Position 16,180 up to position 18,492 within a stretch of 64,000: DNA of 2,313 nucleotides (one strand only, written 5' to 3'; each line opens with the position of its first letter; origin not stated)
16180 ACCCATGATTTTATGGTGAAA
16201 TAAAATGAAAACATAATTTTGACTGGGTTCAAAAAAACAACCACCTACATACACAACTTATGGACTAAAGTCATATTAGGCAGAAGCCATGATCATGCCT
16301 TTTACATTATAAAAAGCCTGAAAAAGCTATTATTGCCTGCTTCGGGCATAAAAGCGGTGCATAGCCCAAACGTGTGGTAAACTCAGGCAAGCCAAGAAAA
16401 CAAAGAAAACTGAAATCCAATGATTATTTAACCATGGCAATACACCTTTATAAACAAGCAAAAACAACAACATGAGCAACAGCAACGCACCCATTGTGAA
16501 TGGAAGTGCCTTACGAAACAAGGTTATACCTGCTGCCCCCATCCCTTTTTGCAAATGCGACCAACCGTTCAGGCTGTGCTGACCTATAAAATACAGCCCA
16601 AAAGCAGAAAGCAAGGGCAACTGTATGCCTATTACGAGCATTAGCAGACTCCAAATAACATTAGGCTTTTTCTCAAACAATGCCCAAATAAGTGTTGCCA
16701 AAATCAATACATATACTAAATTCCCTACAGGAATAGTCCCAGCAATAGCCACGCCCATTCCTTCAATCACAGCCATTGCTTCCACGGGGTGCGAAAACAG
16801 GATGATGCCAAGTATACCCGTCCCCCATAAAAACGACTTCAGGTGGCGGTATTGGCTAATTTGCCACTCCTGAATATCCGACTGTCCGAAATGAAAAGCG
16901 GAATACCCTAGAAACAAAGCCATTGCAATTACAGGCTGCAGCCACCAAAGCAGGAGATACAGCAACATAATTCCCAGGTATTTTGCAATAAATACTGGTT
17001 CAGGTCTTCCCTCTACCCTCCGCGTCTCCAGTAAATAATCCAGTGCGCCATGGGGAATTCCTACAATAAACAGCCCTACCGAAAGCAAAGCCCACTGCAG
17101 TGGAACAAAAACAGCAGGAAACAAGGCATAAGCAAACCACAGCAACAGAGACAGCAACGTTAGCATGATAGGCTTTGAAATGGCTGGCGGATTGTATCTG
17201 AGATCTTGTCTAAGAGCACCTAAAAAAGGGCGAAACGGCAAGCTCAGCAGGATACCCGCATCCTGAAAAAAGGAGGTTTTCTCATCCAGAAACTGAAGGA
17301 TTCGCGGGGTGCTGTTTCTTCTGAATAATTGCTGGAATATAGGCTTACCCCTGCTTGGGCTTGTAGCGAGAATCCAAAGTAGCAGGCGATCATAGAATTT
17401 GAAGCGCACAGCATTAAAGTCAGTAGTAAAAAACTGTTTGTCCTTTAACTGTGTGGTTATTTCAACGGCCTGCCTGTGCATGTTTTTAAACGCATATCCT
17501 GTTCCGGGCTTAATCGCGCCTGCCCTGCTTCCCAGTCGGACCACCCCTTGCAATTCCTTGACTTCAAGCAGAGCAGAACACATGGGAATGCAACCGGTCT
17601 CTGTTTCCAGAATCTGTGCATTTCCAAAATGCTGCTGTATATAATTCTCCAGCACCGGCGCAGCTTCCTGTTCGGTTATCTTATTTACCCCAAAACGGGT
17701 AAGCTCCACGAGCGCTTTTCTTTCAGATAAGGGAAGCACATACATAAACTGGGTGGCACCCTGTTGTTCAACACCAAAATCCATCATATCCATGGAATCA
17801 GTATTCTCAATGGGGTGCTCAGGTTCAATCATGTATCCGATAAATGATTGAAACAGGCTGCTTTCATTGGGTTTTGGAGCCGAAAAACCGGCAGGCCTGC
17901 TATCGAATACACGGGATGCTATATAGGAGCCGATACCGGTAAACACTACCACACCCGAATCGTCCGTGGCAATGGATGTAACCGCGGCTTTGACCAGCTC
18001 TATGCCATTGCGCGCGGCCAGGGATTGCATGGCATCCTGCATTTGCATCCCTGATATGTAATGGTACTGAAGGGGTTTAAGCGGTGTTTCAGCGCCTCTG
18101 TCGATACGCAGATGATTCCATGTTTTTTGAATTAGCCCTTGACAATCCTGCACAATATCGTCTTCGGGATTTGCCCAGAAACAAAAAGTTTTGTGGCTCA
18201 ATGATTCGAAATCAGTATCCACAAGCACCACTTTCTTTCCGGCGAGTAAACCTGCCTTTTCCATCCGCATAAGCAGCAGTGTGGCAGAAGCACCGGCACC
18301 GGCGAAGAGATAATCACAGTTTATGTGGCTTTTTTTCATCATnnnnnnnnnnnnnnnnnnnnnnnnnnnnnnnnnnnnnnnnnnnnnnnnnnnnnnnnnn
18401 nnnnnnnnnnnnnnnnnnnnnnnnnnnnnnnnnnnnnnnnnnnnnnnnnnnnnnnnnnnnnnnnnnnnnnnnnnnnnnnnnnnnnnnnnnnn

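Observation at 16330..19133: Proton-pumping proteorhodopsin followed by a single-gene CrtY-Blh fusion (lycopene cyclase plus retinal-forming dioxygenase)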

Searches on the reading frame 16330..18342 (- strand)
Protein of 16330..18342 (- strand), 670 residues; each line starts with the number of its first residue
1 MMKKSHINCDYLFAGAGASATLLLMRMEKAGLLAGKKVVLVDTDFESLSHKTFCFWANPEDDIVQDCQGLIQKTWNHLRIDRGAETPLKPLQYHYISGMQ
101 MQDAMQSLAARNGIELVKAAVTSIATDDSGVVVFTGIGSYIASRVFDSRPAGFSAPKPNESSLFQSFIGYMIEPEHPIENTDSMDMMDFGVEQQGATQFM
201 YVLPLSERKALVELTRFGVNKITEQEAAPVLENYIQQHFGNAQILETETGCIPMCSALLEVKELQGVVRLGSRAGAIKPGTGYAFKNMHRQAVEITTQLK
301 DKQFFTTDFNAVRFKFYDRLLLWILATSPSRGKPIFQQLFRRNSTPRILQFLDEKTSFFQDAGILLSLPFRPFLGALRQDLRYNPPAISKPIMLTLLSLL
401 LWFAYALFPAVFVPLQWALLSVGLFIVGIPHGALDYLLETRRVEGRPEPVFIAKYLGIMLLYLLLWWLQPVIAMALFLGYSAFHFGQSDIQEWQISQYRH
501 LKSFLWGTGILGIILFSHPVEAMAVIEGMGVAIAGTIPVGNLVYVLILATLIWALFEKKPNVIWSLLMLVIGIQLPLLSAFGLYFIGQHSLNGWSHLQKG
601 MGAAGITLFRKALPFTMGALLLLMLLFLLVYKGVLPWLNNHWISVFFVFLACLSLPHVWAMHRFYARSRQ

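Call 3: search_protein_families(library=pfam, proteins=[window:16330-18342:-], max_evalue=0.01)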
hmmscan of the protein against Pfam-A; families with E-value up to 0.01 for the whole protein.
window:16330-18342:- (670 aa): 2 families
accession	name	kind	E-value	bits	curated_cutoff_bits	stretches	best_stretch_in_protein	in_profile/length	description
PF05834.18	Lycopene_cycl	-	1.8e-41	143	23.4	1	10-374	1-376/380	Lycopene cyclase protein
PF15461.11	BCD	-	2.9e-34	119.3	28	1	423-662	2-264/267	Beta-carotene 15,15'-dioxygenase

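Call 4: search_protein_families(library=ncbifam, proteins=[window:16330-18342:-], max_evalue=0.01)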
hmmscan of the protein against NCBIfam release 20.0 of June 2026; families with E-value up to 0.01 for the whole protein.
window:16330-18342:- (670 aa): 4 families
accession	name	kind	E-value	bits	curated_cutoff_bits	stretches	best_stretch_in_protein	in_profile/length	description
TIGR03753.1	blh_monoox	subfamily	1.3e-39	136.4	95.25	1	420-661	3-259/260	beta-carotene 15,15'-dioxygenase, Brp/Blh family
TIGR01790.1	carotene-cycl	subfamily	8.8e-24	84.3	209.5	1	10-301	1-297/387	lycopene cyclase family protein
TIGR01789.1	lycopene_cycl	equivalog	1e-14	54.5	215.2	1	14-299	5-285/370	lycopene beta-cyclase CrtY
NF045687.1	LycopCycCtrL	equivalog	4.1e-06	26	500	1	10-298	3-296/410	lycopene beta cyclase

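Call 7: find_homologous_proteins(query=window:16330-18342:-, max_evalue=1e-10)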
Query window:16330-18342:- (670 aa): 1219 proteins with E <= 1e-10 among 8000 candidates; the best 120 are listed.
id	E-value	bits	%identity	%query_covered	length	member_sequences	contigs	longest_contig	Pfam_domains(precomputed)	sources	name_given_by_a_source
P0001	0.0e+0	1489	98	100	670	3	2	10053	PF15461.12,PF05834.19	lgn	-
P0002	0.0e+0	1193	78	100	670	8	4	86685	PF15461.12,PF05834.19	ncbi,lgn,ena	-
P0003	0.0e+0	1014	66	100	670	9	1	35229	PF15461.12,PF05834.19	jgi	jgi:lycopene beta-cyclase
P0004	2.5e-285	966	63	100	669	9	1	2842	PF15461.12,PF05834.19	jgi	jgi:lycopene beta-cyclase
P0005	1.9e-284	963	63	100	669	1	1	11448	PF15461.12,PF05834.19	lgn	-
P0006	4.1e-283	959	62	99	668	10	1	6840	PF15461.12,PF05834.19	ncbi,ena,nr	ncbi:MAG: hypothetical protein EBV15_07035 [Bacteroidetes bacterium]|nr:hypothetical protein [Bacter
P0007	1.9e-281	954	62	100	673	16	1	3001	PF15461.12,PF05834.19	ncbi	ncbi:MAG: beta-carotene 15,15'-dioxygenase, Brp/Blh family [Sphingomonadales bacterium]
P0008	2.5e-280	950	63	99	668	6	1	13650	PF15461.12,PF05834.19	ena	-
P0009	3.4e-279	946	62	100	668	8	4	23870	PF15461.12,PF05834.19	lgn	-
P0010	1.6e-278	944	62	100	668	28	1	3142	PF15461.12,PF05834.19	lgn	-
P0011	2.0e-270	917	60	100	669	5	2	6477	PF15461.12,PF05834.19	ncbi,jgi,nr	ncbi:MAG: hypothetical protein FJY15_08030 [Bacteroidetes bacterium]|nr:hypothetical protein [Bacter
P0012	1.1e-267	908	62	100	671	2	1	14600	PF15461.12,PF05834.19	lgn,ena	-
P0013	2.8e-252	857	58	100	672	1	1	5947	PF15461.12,PF05834.19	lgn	-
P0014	1.5e-250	851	56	100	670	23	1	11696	PF15461.12,PF05834.19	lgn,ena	-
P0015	2.3e-195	669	47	98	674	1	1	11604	PF15461.12,PF05834.19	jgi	jgi:lycopene beta-cyclase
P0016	5.5e-195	668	48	99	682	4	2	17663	PF15461.12,PF05834.19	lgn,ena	-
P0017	8.6e-195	667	46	99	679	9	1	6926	PF15461.12,PF05834.19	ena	-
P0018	1.9e-194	666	46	99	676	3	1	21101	PF15461.12,PF05834.19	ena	-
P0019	2.2e-194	666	46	100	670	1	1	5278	PF15461.12,PF05834.19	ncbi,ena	-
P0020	7.8e-194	664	45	100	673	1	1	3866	PF15461.12,PF05834.19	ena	-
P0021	8.2e-194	664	46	99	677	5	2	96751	PF15461.12,PF05834.19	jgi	jgi:lycopene beta-cyclase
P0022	9.0e-194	664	47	99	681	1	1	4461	PF15461.12,PF05834.19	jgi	-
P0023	1.8e-193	663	45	100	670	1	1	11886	PF15461.12,PF05834.19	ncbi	-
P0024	3.1e-193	662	47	99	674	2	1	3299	PF15461.12,PF05834.19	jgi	-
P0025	9.3e-193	660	46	99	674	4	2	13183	PF15461.12,PF05834.19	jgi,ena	jgi:lycopene beta-cyclase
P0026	1.2e-192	660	47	99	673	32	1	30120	PF15461.12,PF05834.19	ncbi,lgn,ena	-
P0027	2.2e-192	659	45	99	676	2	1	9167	PF15461.12,PF05834.19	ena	-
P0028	5.3e-192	658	46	99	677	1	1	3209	PF15461.12,PF05834.19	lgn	-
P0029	6.5e-192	658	46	99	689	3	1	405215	PF15461.12,PF05834.19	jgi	jgi:lycopene beta-cyclase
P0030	7.9e-192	657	46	99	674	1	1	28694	PF15461.12,PF05834.19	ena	-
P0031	9.3e-192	657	45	100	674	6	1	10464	PF15461.12,PF05834.19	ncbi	ncbi:MAG: beta-carotene 15,15'-dioxygenase, Brp/Blh family [Bacteroidota bacterium]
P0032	1.3e-191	657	45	99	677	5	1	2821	PF15461.12,PF05834.19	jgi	jgi:lycopene beta-cyclase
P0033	1.4e-191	657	48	99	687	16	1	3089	PF15461.12,PF05834.19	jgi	jgi:lycopene beta-cyclase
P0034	3.7e-191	655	46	99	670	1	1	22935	PF15461.12,PF05834.19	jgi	jgi:lycopene beta-cyclase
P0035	5.1e-191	655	46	100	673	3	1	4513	PF15461.12,PF05834.19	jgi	jgi:lycopene beta-cyclase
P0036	6.9e-191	654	46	99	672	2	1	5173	PF15461.12,PF05834.19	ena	-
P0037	1.6e-190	653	46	99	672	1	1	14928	PF15461.12,PF05834.19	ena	-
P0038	1.7e-190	653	46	99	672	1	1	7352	PF15461.12,PF05834.19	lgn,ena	-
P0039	2.0e-190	653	45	99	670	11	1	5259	PF15461.12,PF05834.19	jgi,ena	jgi:lycopene beta-cyclase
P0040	2.1e-190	653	45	100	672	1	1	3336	PF15461.12,PF05834.19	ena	-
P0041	2.2e-190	653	47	98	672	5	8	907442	PF15461.12,PF05834.19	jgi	jgi:lycopene beta-cyclase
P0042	3.1e-190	652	45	99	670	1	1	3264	PF15461.12,PF05834.19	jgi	-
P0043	3.2e-190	652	46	99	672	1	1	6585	PF15461.12,PF05834.19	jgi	-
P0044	4.1e-190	652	46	99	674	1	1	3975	PF15461.12,PF05834.19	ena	-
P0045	4.2e-190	652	46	99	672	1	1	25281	PF15461.12,PF05834.19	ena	-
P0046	5.1e-190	651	47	99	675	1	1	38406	PF15461.12,PF05834.19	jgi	jgi:lycopene beta-cyclase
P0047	9.0e-190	651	46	99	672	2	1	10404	PF15461.12,PF05834.19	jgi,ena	jgi:lycopene beta-cyclase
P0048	1.3e-189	650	46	99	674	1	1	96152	PF15461.12,PF05834.19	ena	-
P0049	1.7e-189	650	46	99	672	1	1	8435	PF15461.12,PF05834.19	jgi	jgi:lycopene beta-cyclase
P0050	1.9e-189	650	46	99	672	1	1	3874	PF15461.12,PF05834.19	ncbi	-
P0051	2.1e-189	649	46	99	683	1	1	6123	PF15461.12,PF05834.19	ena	-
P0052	2.4e-189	649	46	99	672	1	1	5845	PF15461.12,PF05834.19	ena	-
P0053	2.5e-189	649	46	99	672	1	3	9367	PF15461.12,PF05834.19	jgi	-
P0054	2.6e-189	649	46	99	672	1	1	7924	PF15461.12,PF05834.19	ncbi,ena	-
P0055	3.1e-189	649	45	100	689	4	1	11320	PF15461.12,PF05834.19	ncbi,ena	-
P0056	3.1e-189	649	46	99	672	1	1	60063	PF15461.12,PF05834.19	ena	-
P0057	3.3e-189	649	46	99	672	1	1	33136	PF15461.12,PF05834.19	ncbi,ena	-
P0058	3.5e-189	649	46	99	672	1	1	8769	PF15461.12,PF05834.19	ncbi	-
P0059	3.8e-189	649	46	100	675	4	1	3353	PF15461.12,PF05834.19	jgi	jgi:lycopene beta-cyclase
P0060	5.2e-189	648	46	99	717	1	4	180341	PF15461.12,PF05834.19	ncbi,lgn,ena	-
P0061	5.2e-189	648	46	99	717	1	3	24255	PF15461.12,PF05834.19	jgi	jgi:lycopene beta-cyclase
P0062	5.4e-189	648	45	99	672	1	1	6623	PF15461.12,PF05834.19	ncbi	-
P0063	5.6e-189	648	46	99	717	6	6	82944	PF15461.12,PF05834.19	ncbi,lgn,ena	-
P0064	5.9e-189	648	46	99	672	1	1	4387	PF15461.12,PF05834.19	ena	-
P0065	6.0e-189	648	45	99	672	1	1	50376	PF15461.12,PF05834.19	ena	-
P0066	6.5e-189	648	45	99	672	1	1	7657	PF15461.12,PF05834.19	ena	-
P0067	6.7e-189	648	46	99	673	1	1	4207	PF15461.12,PF05834.19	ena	-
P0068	7.9e-189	647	46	98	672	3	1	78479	PF15461.12,PF05834.19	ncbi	-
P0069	8.8e-189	647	45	99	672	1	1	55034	PF15461.12,PF05834.19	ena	-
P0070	9.6e-189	647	46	98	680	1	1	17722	PF15461.12,PF05834.19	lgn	-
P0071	9.7e-189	647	46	99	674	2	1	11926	PF15461.12,PF05834.19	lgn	-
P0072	2.0e-188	646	45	99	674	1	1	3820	PF15461.12,PF05834.19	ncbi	-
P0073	2.1e-188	646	46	99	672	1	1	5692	PF15461.12,PF05834.19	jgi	-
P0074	2.6e-188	646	45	99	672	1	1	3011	PF15461.12,PF05834.19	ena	-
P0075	2.8e-188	646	45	99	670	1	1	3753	PF15461.12,PF05834.19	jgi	-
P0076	2.8e-188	646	45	99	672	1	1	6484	PF15461.12,PF05834.19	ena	-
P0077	3.0e-188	646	45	100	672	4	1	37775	PF15461.12,PF05834.19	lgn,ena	-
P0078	3.1e-188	646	45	99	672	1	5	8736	PF15461.12,PF05834.19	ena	-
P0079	3.4e-188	645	45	99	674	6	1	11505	PF15461.12,PF05834.19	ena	-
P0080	3.5e-188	645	45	99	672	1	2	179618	PF15461.12,PF05834.19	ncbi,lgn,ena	-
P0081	3.9e-188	645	46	99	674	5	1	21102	PF15461.12,PF05834.19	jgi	jgi:lycopene beta-cyclase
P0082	4.6e-188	645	45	99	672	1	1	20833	PF15461.12,PF05834.19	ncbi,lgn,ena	-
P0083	4.9e-188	645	45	99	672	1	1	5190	PF15461.12,PF05834.19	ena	-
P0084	5.2e-188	645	47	98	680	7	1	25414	PF15461.12,PF05834.19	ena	-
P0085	6.8e-188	644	45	98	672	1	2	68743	PF15461.12,PF05834.19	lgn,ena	-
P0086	8.2e-188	644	45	100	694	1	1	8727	PF15461.12,PF05834.19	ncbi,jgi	jgi:lycopene beta-cyclase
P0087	8.7e-188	644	46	99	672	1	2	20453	PF15461.12,PF05834.19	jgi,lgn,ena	-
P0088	1.2e-187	644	45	99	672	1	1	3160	PF15461.12,PF05834.19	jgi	jgi:lycopene beta-cyclase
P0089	1.2e-187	644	45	99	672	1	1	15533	PF15461.12,PF05834.19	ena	-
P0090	1.4e-187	643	46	98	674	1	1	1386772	PF15461.12,PF05834.19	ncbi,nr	ncbi:MAG: hypothetical protein CFE21_03545 [Bacteroidetes bacterium B1(2017)]|nr:MAG: hypothetical p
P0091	1.5e-187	643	46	99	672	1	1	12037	PF15461.12,PF05834.19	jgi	-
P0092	1.7e-187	643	45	99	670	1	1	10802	PF15461.12,PF05834.19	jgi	-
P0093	2.1e-187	643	48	99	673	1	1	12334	PF15461.12,PF05834.19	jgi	jgi:lycopene beta-cyclase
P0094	3.1e-187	642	45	99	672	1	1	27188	PF15461.12,PF05834.19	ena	-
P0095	3.2e-187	642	45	99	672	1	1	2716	PF15461.12,PF05834.19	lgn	-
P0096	3.7e-187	642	45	99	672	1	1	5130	PF15461.12,PF05834.19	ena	-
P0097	5.0e-187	642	45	99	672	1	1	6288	PF15461.12,PF05834.19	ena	-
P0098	5.5e-187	641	46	99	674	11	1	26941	PF15461.12,PF05834.19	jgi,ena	jgi:lycopene beta-cyclase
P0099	6.2e-187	641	47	99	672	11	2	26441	PF15461.12,PF05834.19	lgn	-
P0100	7.9e-187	641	45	99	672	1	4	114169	PF15461.12,PF05834.19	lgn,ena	-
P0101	8.0e-187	641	45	100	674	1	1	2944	PF15461.12,PF05834.19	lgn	-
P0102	1.3e-186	640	45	99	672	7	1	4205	PF15461.12,PF05834.19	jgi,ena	jgi:lycopene beta-cyclase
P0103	1.5e-186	640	45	98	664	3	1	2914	PF15461.12,PF05834.19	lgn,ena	-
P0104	1.6e-186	640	46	99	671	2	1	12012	PF15461.12,PF05834.19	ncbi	-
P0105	1.8e-186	640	45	99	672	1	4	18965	PF15461.12,PF05834.19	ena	-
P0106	1.9e-186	640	46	100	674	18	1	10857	PF15461.12,PF05834.19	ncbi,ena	-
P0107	2.0e-186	640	45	99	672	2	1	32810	PF15461.12,PF05834.19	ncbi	-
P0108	2.5e-186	639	45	99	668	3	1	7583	PF15461.12,PF05834.19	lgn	-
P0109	2.6e-186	639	45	99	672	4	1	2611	PF15461.12,PF05834.19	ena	-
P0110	2.9e-186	639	46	99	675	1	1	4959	PF15461.12,PF05834.19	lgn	-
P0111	3.1e-186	639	45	99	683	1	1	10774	PF15461.12,PF05834.19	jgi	-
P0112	3.5e-186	639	45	99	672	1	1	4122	PF15461.12,PF05834.19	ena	-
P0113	3.6e-186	639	45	99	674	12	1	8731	PF15461.12,PF05834.19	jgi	-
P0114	6.8e-186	638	46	99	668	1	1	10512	PF15461.12,PF05834.19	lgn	-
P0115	8.9e-186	637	45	99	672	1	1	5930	PF15461.12,PF05834.19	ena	-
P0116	2.0e-185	636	46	98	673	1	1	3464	PF15461.12,PF05834.19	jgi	jgi:lycopene beta-cyclase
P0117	2.2e-185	636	45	99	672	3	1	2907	PF15461.12,PF05834.19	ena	-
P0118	2.2e-185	636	44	100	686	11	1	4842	PF15461.12,PF05834.19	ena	-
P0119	3.9e-185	635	45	100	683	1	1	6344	PF15461.12,PF05834.19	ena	-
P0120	4.2e-185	635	45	99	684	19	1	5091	PF15461.12,PF05834.19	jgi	jgi:lycopene beta-cyclase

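Call 13: find_related_loci(query=A1, collection=genome_contigs, flank=6000)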
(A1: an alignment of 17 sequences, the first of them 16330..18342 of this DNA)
Query A1 (670 aa) in genome_contigs; peptide patterns used: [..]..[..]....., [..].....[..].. (x = any residue, [..] = any of these).
481 stretches matched a pattern; 464 encode a relative of the query (tblastn E <= 1e-3); the best 80 are kept; 80 distinct loci.
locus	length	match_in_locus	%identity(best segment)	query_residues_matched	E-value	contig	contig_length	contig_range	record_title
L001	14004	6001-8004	78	1-668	0e+0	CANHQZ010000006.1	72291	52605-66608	MAG: Flavobacteriales bacterium isolate RE-26jul17-157 genome assembly, contig: RE-26jul17-C327, whole genome shotgun se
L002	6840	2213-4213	62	1-667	0e+0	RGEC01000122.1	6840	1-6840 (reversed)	MAG: Bacteroidetes bacterium isolate WB6_2B_106 contig_100_121, whole genome shotgun sequence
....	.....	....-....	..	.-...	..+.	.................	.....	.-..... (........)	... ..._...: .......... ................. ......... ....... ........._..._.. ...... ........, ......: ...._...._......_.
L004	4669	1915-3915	64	2-668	0e+0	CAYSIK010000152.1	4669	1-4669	MAG TPA_asm: uncultured Flavobacteriaceae bacterium isolate binchicken_co298_54 genome assembly, contig: NODE_39582_leng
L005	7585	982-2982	62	1-668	0e+0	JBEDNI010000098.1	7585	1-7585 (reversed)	MAG: Bacteroidota bacterium isolate NASQAN2015_111_F_bin.21 scaffold_1672, whole genome shotgun sequence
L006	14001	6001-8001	62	1-668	0e+0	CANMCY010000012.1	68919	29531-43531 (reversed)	MAG: Flavobacteriales bacterium isolate ZE-Oct18-133 genome assembly, contig: ZE-Oct18-C142, whole genome shotgun sequen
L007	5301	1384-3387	60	1-669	0e+0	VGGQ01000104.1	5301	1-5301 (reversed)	MAG: Bacteroidetes bacterium isolate K_DeepCast_35m_m2_065 K_DeepCast_35m_m2_065_Ga0194129_10024813, whole genome shotgu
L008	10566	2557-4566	56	1-670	0e+0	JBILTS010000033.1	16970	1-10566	MAG: Bacteroidia bacterium isolate ME2018-07-17_3300044591_group8_bin87 Rohwer_bin1023_scaffold_1908_c1, whole genome sh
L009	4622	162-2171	46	2-669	0e+0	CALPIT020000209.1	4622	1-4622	MAG: Streptomyces griseus isolate HRS-ES1-bin-403 genome assembly, contig: HRSG-E10-C13516, whole genome shotgun sequenc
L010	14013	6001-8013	45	1-670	0e+0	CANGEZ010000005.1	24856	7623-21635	MAG: Chitinophagaceae bacterium isolate Jr-28aug17-189 genome assembly, contig: Jr-28aug17-C2360, whole genome shotgun s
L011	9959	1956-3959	46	1-665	0e+0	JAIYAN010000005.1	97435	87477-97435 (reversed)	MAG: Chitinophagaceae bacterium isolate E1_MAG_00001 pond_E1_MAG_00001_000000000001, whole genome shotgun sequence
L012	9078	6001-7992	46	4-665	0e+0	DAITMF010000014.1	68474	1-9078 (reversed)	MAG TPA_asm: Flavobacteriales bacterium isolate CTOTU7335 NODE_330_length_68474_cov_5.876452, whole genome shotgun seque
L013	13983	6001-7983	47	10-668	0e+0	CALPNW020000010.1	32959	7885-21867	MAG: Sphingobacterium thalpophilum isolate HRS-ES8-bin-112 genome assembly, contig: HRS-ES8-C245, whole genome shotgun s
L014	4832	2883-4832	45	2-649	0e+0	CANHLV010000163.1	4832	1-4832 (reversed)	MAG: Chitinophagaceae bacterium isolate RE-23may17-878 genome assembly, contig: RE-23may17-C125093, whole genome shotgun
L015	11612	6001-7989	45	10-670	0e+0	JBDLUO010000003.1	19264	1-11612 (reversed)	MAG: Bacteroidota bacterium isolate littlewindriver_2019_sw_WHONDRS-S19S_0009_B_bin.41 scaffold_1295508, whole genome sh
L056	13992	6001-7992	41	8-668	6e-167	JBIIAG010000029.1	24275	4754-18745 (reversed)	MAG: Crocinitomicaceae bacterium isolate ME2000-05-11D8pf_3300042483_group1_bin132 Rohwer_bin715_scaffold_607_c1, whole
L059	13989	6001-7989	42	8-667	7e-165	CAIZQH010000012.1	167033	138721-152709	MAG: uncultured Flavobacteriales bacterium isolate Loc090402-7m_bin-1047 genome assembly, contig: bin-1047:12/29, whole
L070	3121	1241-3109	42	10-629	8e-165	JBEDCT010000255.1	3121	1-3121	MAG: Bacteroidota bacterium isolate NASQAN2014_144_B_bin.8 scaffold_933573, whole genome shotgun sequence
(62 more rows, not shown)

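Call 20: find_encoding_contigs(protein=window:16330-18342:-, flank=10000, max_places=4)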
Protein window:16330-18342:- (670 aa): no gene with exactly this product is on record in the collection.

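Call 21: find_encoding_contigs(protein=P0002, flank=10000, max_places=3)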
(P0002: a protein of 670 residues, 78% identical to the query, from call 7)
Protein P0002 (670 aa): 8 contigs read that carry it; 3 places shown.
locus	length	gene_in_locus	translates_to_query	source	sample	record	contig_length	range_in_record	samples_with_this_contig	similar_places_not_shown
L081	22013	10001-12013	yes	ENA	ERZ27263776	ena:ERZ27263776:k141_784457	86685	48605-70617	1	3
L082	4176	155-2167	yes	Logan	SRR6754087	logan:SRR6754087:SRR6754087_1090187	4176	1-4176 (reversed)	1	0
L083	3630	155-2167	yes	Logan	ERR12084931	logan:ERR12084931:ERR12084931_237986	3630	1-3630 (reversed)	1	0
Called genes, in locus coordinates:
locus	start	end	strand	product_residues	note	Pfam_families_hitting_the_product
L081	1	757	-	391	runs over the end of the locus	PF14362:DUF4407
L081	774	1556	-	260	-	-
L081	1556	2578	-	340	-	-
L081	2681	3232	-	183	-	PF03061:4HBT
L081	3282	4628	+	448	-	-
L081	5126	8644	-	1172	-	PF24885:TPR_NPHP3, PF13424:TPR_12, PF13424:TPR_12, PF13374:TPR_10 (weak), PF13424:TPR_12, PF13374:TPR_10 (weak), PF13424:TPR_12, PF13424:TPR_12, +9 more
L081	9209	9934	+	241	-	PF01036:Bac_rhodopsin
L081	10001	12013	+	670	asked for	PF05834:Lycopene_cycl, PF15461:BCD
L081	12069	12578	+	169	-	PF11008:DUF2846 (weak)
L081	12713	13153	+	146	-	-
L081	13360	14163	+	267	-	PF13230:GATase_4, PF13522:GATase_6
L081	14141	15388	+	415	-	-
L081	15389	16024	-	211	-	-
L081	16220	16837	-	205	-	PF00072:Response_reg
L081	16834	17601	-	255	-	-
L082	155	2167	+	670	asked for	PF05834:Lycopene_cycl, PF15461:BCD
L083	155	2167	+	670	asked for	PF05834:Lycopene_cycl, PF15461:BCD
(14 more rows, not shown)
